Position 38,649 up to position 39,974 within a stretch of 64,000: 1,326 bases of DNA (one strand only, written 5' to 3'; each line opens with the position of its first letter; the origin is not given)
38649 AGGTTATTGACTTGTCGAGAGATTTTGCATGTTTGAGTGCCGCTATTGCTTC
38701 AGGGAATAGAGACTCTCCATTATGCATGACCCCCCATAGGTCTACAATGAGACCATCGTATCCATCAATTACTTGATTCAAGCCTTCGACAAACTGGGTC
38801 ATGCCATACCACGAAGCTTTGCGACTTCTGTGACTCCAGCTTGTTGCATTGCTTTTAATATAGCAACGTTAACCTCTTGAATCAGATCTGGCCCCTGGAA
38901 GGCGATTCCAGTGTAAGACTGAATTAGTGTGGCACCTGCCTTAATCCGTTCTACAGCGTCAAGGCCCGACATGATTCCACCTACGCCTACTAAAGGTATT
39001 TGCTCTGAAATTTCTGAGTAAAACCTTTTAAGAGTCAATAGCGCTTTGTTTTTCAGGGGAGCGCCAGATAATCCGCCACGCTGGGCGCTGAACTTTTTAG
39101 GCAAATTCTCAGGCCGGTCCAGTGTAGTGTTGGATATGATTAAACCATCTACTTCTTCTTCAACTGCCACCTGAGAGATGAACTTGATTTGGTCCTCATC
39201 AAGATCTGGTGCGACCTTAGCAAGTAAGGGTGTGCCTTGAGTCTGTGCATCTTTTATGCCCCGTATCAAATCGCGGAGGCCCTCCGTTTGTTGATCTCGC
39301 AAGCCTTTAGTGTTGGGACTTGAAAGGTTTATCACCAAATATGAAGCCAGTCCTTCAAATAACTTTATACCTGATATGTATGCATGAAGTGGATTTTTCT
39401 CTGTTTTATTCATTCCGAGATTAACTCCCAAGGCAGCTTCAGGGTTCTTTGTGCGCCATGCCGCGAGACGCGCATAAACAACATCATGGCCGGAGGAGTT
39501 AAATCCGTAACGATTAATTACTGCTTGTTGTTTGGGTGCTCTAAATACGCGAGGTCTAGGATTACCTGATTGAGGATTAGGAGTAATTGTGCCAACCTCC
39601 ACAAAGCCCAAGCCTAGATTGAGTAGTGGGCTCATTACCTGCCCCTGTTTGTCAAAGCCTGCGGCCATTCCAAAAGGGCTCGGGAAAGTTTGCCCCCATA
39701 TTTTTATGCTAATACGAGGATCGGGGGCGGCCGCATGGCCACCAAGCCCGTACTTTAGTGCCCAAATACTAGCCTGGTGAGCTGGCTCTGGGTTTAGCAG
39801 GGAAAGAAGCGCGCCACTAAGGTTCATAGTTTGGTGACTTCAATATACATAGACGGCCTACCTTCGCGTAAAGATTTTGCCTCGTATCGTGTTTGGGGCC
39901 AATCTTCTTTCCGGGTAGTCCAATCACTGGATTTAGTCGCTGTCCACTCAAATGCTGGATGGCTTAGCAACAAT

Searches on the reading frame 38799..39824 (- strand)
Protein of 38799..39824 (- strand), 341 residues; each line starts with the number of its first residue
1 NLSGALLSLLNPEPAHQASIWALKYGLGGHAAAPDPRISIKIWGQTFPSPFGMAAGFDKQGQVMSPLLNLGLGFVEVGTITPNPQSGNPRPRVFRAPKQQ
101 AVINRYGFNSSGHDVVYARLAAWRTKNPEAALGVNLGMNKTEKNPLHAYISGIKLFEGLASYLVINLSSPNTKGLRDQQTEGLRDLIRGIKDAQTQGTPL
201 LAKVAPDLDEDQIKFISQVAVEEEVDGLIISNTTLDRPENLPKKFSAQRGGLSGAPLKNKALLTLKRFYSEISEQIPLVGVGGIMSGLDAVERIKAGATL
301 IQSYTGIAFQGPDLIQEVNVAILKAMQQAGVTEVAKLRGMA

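Call 43: search_protein_families(library=pfam, proteins=[window:38799-39824:-], max_evalue=0.001)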
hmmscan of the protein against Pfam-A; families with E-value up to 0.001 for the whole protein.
window:38799-39824:- (341 aa): 1 family
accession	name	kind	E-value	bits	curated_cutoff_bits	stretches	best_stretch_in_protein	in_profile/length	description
PF01180.27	DHO_dh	-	1.6e-78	264.3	27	1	39-325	3-290/291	Dihydroorotate dehydrogenase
